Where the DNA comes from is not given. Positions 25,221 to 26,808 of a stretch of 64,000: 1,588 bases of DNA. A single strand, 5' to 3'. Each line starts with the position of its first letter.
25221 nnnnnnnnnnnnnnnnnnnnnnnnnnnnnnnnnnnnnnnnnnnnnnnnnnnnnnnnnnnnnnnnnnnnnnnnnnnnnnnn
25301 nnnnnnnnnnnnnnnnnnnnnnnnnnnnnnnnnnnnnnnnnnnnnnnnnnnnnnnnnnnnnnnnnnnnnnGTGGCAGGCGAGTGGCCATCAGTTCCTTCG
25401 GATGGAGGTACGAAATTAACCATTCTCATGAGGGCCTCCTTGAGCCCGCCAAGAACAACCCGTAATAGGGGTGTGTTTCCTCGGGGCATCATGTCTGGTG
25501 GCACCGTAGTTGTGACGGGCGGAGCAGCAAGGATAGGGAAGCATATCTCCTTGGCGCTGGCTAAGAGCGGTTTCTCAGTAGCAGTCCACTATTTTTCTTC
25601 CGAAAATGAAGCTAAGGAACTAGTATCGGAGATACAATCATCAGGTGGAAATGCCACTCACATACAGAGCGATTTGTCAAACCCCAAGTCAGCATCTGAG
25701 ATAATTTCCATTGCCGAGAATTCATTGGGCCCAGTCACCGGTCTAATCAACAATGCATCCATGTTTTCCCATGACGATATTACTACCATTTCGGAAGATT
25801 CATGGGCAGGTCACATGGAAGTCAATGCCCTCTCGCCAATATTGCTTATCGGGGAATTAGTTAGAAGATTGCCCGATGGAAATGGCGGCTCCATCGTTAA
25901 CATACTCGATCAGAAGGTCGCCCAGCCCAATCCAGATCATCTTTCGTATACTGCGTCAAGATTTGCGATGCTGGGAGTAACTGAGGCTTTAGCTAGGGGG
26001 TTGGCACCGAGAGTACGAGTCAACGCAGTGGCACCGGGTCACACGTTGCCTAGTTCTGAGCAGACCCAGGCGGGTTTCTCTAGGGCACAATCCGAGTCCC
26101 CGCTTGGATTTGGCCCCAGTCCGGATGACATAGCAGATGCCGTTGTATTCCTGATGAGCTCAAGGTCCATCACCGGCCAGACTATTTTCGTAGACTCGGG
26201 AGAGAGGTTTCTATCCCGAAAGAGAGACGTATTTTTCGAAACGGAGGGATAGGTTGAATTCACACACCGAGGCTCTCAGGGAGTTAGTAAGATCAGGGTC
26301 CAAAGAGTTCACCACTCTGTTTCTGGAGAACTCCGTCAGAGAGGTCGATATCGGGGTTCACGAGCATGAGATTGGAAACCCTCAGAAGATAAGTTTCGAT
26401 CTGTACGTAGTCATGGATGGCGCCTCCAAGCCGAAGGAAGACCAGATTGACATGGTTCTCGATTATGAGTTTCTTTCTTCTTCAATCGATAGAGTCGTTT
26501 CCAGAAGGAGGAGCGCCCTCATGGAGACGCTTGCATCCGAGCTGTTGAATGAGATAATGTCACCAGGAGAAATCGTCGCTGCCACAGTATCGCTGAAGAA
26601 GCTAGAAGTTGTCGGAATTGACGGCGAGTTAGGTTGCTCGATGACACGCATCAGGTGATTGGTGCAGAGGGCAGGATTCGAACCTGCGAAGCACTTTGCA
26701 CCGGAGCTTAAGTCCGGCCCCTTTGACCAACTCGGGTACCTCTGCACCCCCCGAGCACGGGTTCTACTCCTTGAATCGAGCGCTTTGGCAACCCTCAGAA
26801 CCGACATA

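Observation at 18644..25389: Complete 2-oxoacid dehydrogenase complex operon bracketed by both lipoylation genes, with overlapping start/stop codons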

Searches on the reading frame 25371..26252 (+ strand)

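Call 3: search_protein_families(library=pfam, proteins=[window:25371-26252:+])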
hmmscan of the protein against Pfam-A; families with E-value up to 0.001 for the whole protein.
window:25371-26252:+ (293 aa): 4 families
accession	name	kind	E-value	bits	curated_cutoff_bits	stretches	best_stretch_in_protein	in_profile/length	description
PF13561.12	adh_short_C2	-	2.2e-37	129.3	27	1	52-277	2-234/236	Enoyl-(Acyl carrier protein) reductase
PF00106.31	adh_short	-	9.3e-37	126.8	26.6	1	45-226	2-183/195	short chain dehydrogenase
PF08659.16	KR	-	2.2e-11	44.4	22.6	1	44-149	1-109/180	KR domain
PF21777.3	SDR-like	-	8.1e-05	23.7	24.7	0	201-232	52-81/98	Short chain dehydrogenase-like protein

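Call 4: search_protein_families(library=ncbifam, proteins=[window:25371-26252:+])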
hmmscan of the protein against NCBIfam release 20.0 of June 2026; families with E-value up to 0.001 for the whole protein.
window:25371-26252:+ (293 aa): 208 families (the best 25 are shown)
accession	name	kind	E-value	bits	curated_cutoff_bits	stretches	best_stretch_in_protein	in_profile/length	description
NF006597.0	PRK09134.1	equivalog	1.4e-85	286.7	281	1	44-291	13-260/261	SDR family oxidoreductase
NF006598.0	PRK09135.1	equivalog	1.6e-51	175.3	288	1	45-279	8-246/249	pteridine reductase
NF009466.0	PRK12826.1-2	subfamily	1.7e-41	142.3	222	1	45-279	5-245/248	3-oxoacyl-ACP reductase FabG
NF005559.1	PRK07231.1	subfamily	2e-40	138.9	215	1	42-277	3-246/249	glucose 1-dehydrogenase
NF009384.0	PRK12743.1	equivalog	4e-35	121.3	264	1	45-277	8-246/258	SDR family oxidoreductase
TIGR01830.1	3oxo_ACP_reduc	equivalog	1.4e-34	119.8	297.75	1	46-277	1-237/239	3-oxoacyl-[acyl-carrier-protein] reductase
TIGR02415.1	23BDH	subfamily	1.6e-33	116.2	304.35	1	46-280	3-253/254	acetoin reductase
NF012208.0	SDR_dihy_bifunc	exception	8e-33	113.9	325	1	47-277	2-230/233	bifunctional dihydropteridine reductase/dihydrofolate reductase TmpR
NF004200.0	PRK05653.1-5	equivalog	8.6e-33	113.9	273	1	45-277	4-240/242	3-oxoacyl-ACP reductase FabG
TIGR02685.1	pter_reduc_Leis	equivalog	2.7e-32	111.9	321.7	1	46-278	4-262/267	pteridine reductase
TIGR01832.1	kduD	equivalog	1.4e-31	109.9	338.85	1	42-277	4-244/248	2-dehydro-3-deoxy-D-gluconate 5-dehydrogenase KduD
NF004746.0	PRK06077.1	equivalog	1.5e-31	109.7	320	1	44-280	7-247/252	3-ketoacyl-(acyl-carrier-protein) reductase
NF005853.0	PRK07774.1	equivalog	2.4e-31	109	303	1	45-278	8-246/250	SDR family oxidoreductase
NF005066.0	PRK06483.1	equivalog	3.4e-31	108.5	249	1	44-278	6-236/239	dihydromonapterin reductase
NF005975.0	PRK08063.1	equivalog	5.1e-31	107.9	328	1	44-279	5-247/250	enoyl-[acyl-carrier-protein] reductase FabL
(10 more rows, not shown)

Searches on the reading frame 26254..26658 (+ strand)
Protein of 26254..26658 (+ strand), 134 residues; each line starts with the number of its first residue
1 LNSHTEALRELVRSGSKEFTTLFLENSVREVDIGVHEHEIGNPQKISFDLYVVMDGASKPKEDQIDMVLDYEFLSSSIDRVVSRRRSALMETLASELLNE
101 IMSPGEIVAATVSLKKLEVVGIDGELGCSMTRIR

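Call 3: search_protein_families(library=pfam, proteins=[window:26254-26658:+])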
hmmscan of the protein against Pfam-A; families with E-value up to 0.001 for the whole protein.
window:26254-26658:+ (134 aa): 1 family
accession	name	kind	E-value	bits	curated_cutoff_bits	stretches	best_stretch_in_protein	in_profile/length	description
PF02152.23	FolB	-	2.8e-15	57.2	31.8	1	23-120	2-101/113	Dihydroneopterin aldolase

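Call 4: search_protein_families(library=ncbifam, proteins=[window:26254-26658:+])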
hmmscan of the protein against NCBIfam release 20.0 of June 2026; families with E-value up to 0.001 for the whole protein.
window:26254-26658:+ (134 aa): 4 families
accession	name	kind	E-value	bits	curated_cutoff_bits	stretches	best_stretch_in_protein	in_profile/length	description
TIGR00525.1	folB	equivalog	4.9e-12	46.4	72.15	1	24-118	5-100/116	dihydroneopterin aldolase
TIGR00526.1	folB_dom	domain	5e-11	42.8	45.05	1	33-130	15-113/122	FolB domain-containing protein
NF008418.0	PRK11245.1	equivalog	7.2e-09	35.8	152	1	32-118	18-104/121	dihydroneopterin triphosphate 2'-epimerase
NF008614.0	PRK11593.1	equivalog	2.5e-06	27.9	184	1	23-104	5-86/119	bifunctional dihydroneopterin aldolase/7,8-dihydroneopterin epimerase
